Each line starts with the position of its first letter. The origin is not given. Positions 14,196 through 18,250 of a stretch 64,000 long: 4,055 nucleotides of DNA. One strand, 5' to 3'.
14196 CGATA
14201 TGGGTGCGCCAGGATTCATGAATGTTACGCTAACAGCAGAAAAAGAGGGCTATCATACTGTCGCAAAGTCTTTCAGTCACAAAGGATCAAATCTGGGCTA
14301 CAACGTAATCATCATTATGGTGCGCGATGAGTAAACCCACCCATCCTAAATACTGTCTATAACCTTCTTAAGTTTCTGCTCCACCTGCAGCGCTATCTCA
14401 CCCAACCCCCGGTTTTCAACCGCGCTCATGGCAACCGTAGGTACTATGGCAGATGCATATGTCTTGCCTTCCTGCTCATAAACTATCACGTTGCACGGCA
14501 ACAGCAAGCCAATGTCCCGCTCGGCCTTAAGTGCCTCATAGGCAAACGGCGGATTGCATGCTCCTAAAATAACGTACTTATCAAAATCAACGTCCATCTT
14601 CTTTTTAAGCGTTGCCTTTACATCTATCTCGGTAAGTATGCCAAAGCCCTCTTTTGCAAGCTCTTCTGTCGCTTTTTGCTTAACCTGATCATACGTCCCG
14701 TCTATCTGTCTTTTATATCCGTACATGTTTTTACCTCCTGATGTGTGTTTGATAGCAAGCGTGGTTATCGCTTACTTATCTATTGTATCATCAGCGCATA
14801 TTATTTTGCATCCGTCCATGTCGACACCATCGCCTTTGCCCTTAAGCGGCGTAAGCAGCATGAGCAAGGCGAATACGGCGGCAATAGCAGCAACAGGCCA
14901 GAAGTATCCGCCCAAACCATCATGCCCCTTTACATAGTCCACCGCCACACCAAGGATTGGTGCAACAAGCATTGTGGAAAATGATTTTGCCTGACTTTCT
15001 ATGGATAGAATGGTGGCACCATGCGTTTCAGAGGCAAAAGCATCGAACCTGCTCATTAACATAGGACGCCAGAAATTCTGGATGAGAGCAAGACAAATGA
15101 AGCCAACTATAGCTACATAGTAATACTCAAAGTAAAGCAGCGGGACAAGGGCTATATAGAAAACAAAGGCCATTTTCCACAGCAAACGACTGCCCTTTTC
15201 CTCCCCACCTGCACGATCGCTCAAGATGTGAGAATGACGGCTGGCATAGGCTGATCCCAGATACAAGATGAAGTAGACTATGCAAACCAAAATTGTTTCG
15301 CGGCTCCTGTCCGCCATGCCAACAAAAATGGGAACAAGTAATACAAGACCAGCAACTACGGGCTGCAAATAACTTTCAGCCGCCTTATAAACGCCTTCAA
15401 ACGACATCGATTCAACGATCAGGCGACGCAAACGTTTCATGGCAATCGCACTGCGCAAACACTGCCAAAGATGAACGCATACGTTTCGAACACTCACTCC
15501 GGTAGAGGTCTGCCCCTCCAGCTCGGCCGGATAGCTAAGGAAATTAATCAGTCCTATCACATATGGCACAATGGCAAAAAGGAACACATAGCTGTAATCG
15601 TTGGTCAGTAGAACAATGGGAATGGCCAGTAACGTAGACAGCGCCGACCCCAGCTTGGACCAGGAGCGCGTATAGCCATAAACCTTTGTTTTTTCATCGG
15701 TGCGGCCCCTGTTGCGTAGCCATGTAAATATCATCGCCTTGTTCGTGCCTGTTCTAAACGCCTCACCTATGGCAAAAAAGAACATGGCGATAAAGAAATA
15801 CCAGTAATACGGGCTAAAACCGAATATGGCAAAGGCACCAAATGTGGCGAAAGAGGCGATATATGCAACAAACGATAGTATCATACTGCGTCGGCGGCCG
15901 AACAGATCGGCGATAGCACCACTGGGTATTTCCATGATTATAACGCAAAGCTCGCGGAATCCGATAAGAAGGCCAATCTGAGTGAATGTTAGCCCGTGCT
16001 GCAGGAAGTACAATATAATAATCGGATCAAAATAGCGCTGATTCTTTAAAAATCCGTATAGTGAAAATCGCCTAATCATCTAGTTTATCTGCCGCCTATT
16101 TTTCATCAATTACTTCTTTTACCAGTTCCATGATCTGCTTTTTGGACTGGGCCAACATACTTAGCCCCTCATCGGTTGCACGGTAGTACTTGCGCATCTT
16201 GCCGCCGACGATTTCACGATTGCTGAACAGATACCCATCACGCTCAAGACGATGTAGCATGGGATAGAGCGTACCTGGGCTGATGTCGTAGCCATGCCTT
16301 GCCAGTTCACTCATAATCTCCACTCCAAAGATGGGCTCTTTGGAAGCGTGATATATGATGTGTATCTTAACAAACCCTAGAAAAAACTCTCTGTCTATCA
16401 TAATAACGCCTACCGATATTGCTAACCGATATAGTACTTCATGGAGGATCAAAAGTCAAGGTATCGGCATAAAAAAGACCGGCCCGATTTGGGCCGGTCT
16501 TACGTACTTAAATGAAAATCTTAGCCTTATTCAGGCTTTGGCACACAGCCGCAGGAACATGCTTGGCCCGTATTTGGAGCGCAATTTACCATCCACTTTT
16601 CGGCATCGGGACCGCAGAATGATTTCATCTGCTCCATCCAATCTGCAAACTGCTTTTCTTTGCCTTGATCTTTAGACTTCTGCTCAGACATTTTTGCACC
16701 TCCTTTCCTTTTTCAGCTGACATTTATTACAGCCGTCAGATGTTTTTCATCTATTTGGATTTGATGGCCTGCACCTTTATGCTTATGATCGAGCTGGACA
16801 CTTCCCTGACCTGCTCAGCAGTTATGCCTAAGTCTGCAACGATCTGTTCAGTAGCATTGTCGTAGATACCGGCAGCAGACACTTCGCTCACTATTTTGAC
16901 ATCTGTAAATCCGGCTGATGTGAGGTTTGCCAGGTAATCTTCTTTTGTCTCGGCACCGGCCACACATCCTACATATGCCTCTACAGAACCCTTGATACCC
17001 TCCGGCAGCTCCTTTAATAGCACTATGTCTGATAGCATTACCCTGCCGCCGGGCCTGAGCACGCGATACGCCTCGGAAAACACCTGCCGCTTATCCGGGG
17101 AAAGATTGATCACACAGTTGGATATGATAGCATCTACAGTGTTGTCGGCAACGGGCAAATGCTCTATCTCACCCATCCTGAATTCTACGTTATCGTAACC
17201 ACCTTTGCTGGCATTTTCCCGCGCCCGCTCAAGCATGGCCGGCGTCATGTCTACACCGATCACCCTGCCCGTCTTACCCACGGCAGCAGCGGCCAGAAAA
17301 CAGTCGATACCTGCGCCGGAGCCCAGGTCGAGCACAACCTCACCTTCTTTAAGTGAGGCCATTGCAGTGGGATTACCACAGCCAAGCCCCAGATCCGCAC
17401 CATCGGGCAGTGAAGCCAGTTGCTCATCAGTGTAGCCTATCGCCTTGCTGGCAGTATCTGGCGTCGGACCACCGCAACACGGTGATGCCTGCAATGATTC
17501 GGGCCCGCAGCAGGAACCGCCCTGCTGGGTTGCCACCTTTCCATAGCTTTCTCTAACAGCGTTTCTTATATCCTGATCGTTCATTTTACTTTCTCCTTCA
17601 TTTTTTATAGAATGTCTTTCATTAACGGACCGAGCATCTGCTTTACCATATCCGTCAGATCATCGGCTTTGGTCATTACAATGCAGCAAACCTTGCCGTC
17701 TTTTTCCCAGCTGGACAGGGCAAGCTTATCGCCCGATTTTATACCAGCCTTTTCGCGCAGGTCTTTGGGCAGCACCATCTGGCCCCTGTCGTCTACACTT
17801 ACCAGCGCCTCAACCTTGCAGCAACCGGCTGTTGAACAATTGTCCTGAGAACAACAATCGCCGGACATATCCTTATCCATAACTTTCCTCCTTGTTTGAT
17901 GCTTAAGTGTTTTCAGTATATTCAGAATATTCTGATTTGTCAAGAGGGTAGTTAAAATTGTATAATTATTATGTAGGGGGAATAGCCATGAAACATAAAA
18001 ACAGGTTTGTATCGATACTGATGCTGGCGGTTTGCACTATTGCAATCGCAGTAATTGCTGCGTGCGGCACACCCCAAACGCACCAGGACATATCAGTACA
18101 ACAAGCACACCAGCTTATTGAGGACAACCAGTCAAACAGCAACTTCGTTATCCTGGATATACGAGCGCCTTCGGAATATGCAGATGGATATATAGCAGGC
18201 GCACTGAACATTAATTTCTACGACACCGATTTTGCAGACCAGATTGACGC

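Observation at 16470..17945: arsM operon with an unconventional AbrB-type Cys-rich putative regulator and a 54-aa Cys-rich peptide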

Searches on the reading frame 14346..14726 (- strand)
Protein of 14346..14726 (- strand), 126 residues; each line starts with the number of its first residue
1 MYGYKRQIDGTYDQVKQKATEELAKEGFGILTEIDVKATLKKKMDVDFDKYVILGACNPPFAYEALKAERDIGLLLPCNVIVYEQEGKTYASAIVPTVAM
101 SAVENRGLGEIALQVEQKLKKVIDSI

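Call 3: search_protein_families(library=ncbifam, proteins=[window:14346-14726:-], max_evalue=0.1)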
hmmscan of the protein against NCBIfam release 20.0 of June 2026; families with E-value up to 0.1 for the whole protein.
window:14346-14726:- (126 aa): 0 families

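Call 4: search_protein_families(library=pfam, proteins=[window:14346-14726:-], max_evalue=0.1)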
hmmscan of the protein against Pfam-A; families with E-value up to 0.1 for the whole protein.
window:14346-14726:- (126 aa): 3 families
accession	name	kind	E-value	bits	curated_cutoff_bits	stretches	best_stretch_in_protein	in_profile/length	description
PF03625.19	DUF302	-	4.3e-26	91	23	1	34-94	1-61/63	Domain of unknown function DUF302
PF02560.19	Cyanate_lyase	-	0.033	14.4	25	0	19-53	22-58/69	Cyanate lyase C-terminal domain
PF11503.13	YNR034W-A-like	-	0.077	13.4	25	0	14-45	33-64/72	YNR034W-A-like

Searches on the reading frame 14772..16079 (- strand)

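Call 3: search_protein_families(library=ncbifam, proteins=[window:14772-16079:-], max_evalue=0.1)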
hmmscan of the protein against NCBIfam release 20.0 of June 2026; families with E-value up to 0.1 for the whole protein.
window:14772-16079:- (435 aa): 5 families
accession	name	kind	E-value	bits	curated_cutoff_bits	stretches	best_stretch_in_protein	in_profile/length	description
NF000049.1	tet_MFS_40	exception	2.1e-09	37.1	800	2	33-119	43-123/406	tetracycline efflux MFS transporter Tet(40)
NF040872.1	MFS_HP1165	exception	1.6e-08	34.1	700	1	19-123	24-122/385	HP1165 family MFS efflux transporter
TIGR00900.1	2A0121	subfamily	9e-08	31.8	319.6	1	21-318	22-297/364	H+ Antiporter protein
NF000043.1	tet_MFS_P_a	exception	6.3e-06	25.2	750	1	34-384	43-378/420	tetracycline efflux MFS transporter TetA(P)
TIGR00880.1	2_A_01_02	superfamily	0.0021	18.2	131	1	44-170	9-124/141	multidrug resistance protein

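Call 4: search_protein_families(library=pfam, proteins=[window:14772-16079:-], max_evalue=0.1)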
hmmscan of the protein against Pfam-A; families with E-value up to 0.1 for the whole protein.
window:14772-16079:- (435 aa): 3 families
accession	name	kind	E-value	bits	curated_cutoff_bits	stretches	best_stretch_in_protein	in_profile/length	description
PF07690.21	MFS_1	-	3.3e-19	69.5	33.4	1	17-360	15-334/347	Major Facilitator Superfamily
PF12832.13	MFS_1_like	-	5.8e-08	32.6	25.2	1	18-195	19-190/373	MFS_1 like family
PF05977.19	MFS_3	-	5.5e-05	22.2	27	1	44-118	56-129/524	Transmembrane secretion effector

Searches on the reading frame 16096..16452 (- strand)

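Call 3: search_protein_families(library=ncbifam, proteins=[window:16096-16452:-], max_evalue=0.1)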
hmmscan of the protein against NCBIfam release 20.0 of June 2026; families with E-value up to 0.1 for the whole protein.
window:16096-16452:- (118 aa): 6 families
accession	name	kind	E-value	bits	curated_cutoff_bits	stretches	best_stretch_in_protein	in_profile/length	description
NF053635.1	TransRegRv3488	equivalog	9e-32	109.2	140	1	21-116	2-97/98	Rv3488 family transcriptional regulator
TIGR03433.1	padR_acidobact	paralog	4.6e-09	36.3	101.8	1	33-114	10-95/101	PadR family transcriptional regulator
NF006931.0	PRK09416.1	equivalog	8.8e-08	32.4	112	1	41-107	56-122/135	PadR family transcriptional regulator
NF052638.1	TransRegOhrRVib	equivalog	0.021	14.6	200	1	57-104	63-109/141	transcriptional regulator OhrR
TIGR02277.1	PaaX_trns_reg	equivalog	0.023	14.3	264.55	1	56-114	31-85/279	phenylacetic acid degradation operon negative regulatory protein PaaX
NF047406.1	TransRegPerRTherm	equivalog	0.069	13.4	200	1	46-116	29-97/130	manganese-dependent transcriptional regulator PerR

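Call 4: search_protein_families(library=pfam, proteins=[window:16096-16452:-], max_evalue=0.1)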
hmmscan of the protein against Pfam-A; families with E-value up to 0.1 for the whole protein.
window:16096-16452:- (118 aa): 6 families
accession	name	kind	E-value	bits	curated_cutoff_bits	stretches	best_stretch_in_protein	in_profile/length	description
PF03551.20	PadR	-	6e-18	65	27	1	32-101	1-74/75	Transcriptional regulator PadR-like family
PF13601.12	HTH_34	-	0.00012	22.7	27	1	56-111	25-80/80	Winged helix DNA-binding domain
PF02334.22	RTP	-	0.013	16.4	26.7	1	26-85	8-71/113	Replication terminator protein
PF08461.16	HTH_12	-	0.013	15.9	21.4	1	33-85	6-56/66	Ribonuclease R winged-helix domain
PF03965.22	Penicillinase_R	-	0.066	14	22.6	1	39-110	16-83/115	Penicillinase repressor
PF01325.25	Fe_dep_repress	-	0.074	13.7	26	0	55-75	32-52/60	Iron dependent repressor, N-terminal DNA binding domain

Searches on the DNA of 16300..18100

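Call 51: search_rna_families(source=window, start=16300, end=18100, threshold=evalue, max_evalue=1)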
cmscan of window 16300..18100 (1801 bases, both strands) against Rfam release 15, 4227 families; matches with E-value up to 1: 3.
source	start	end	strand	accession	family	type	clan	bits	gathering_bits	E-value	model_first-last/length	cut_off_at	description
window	16471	16574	-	RF01474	rli42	Gene; sRNA;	-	21.9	80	0.041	1-171/171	no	Listeia sRNA rli42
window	16470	16548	-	RF00370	sroD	Gene; sRNA;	-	20.4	50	0.52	1-86/86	no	sroD RNA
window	16465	16570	-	RF00558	L20_leader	Cis-reg; leader;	-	19.4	58.7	0.89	1-127/127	no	Ribosomal protein L20 leader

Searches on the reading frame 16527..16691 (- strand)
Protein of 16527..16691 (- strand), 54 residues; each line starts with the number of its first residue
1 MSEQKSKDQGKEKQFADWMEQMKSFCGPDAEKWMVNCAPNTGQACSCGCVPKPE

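Call 3: search_protein_families(library=ncbifam, proteins=[window:16527-16691:-], max_evalue=0.1)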
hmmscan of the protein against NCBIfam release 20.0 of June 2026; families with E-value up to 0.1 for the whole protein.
window:16527-16691:- (54 aa): 0 families

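Call 4: search_protein_families(library=pfam, proteins=[window:16527-16691:-], max_evalue=0.1)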
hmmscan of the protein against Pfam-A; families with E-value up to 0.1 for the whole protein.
window:16527-16691:- (54 aa): 0 families

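Call 13: find_homologous_proteins(query=window:16530-16691:-, max_evalue=10)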
Query seq(54 aa) (54 aa): 1 proteins with E <= 10 among 1 candidates.
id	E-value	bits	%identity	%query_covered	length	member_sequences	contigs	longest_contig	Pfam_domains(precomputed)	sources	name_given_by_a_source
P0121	1.7e-30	121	100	100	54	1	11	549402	-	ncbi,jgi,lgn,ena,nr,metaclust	ncbi:MAG: hypothetical protein HN929_05020 [Chloroflexi bacterium]|jgi:hypothetical protein|nr:hypot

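Call 32: find_encoding_contigs(protein=P0121, flank=4000, max_places=10)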
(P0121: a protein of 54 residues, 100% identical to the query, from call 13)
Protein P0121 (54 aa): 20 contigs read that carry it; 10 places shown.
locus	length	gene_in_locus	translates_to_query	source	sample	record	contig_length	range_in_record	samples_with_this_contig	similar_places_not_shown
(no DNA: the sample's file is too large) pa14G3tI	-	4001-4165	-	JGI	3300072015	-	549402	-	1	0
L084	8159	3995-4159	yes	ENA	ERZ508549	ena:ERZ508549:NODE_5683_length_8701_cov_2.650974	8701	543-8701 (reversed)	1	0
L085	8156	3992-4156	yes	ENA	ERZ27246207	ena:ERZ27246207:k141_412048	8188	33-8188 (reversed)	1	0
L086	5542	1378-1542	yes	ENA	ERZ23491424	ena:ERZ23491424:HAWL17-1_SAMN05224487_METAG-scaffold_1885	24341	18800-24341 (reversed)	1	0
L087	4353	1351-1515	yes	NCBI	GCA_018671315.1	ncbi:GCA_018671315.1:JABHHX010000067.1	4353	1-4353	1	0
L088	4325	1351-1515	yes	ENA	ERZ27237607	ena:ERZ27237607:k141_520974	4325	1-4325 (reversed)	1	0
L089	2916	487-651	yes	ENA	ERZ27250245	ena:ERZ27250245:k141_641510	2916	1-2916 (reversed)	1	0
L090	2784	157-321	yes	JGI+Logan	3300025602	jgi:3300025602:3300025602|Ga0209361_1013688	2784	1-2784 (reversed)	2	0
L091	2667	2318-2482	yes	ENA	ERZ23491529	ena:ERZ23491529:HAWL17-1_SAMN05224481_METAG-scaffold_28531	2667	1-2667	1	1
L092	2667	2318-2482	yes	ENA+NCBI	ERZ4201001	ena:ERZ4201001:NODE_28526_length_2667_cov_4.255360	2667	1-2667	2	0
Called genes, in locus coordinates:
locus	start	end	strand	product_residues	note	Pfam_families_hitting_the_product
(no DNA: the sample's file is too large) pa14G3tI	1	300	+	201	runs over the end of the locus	PF20362:DUF6657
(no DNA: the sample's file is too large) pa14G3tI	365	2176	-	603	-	-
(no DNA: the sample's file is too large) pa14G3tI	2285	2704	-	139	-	PF00581:Rhodanese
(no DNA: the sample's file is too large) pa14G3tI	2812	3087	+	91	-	PF04014:MazE_antitoxin (weak)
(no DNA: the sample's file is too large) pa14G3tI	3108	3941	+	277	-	PF01135:PCMT, PF13489:Methyltransf_23, PF01209:Ubie_methyltran, PF06325:PrmA, PF13847:Methyltransf_31, PF08241:Methyltransf_11, PF08242:Methyltransf_12, PF13649:Methyltransf_25, +2 more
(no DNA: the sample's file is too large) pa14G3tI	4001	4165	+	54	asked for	-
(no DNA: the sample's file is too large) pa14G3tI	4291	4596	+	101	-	PF03551:PadR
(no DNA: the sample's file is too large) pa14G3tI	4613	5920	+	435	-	PF07690:MFS_1, PF12832:MFS_1_like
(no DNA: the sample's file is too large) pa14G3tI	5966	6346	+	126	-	PF03625:DUF302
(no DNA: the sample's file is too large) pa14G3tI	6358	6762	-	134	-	-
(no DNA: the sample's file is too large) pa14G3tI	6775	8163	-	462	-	PF01546:Peptidase_M20, PF07687:M20_dimer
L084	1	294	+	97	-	?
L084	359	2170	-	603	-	-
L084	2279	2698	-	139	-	PF00581:Rhodanese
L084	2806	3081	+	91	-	PF04014:MazE_antitoxin (weak)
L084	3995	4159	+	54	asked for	-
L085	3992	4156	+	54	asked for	-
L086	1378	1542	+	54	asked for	-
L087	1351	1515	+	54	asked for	-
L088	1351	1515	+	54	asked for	-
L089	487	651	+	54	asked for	-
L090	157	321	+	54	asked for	-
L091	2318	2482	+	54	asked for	-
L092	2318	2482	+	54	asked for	-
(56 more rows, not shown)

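Call 53: search_protein_families(library=pfam, proteins=[window:16530-16691:-], max_evalue=10)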
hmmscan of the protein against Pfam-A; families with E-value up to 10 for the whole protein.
seq(54 aa): 0 families

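Call 55: find_encoding_contigs(protein=P0121, flank=10000, max_places=1)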
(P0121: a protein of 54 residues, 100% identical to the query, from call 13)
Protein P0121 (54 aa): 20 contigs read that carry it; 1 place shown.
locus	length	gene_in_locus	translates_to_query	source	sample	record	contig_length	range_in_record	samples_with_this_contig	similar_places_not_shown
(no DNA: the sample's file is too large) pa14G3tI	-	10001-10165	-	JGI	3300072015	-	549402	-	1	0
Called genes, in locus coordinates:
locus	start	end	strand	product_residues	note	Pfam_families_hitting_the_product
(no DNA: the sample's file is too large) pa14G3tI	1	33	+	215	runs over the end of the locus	PF00962:A_deaminase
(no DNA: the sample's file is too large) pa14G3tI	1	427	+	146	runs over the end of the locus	PF00962:A_deaminase, PF19326:AMP_deaminase (weak)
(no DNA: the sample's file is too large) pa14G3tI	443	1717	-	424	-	PF07690:MFS_1, PF00083:Sugar_tr, PF07690:MFS_1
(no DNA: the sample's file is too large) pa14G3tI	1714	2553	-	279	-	PF09754:PAC2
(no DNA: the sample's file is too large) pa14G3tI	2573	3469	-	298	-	PF09754:PAC2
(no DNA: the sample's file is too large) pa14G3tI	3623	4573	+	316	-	PF02568:ThiI, PF03054:tRNA_Me_trans (weak), PF18297:NFACT-R_2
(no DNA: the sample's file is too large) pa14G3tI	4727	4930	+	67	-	PF08271:Zn_Ribbon_TF (weak)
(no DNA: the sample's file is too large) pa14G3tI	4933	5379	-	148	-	PF04463:2-thiour_desulf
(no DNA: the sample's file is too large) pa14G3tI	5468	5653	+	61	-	-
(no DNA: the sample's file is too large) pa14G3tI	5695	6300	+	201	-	PF20362:DUF6657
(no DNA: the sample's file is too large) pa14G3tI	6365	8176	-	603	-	-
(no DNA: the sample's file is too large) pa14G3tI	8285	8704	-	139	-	PF00581:Rhodanese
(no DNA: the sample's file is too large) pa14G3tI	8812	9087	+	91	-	PF04014:MazE_antitoxin (weak)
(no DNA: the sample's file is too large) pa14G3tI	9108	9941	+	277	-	PF01135:PCMT, PF13489:Methyltransf_23, PF01209:Ubie_methyltran, PF06325:PrmA, PF13847:Methyltransf_31, PF08241:Methyltransf_11, PF08242:Methyltransf_12, PF13649:Methyltransf_25, +2 more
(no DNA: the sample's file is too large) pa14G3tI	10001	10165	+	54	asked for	-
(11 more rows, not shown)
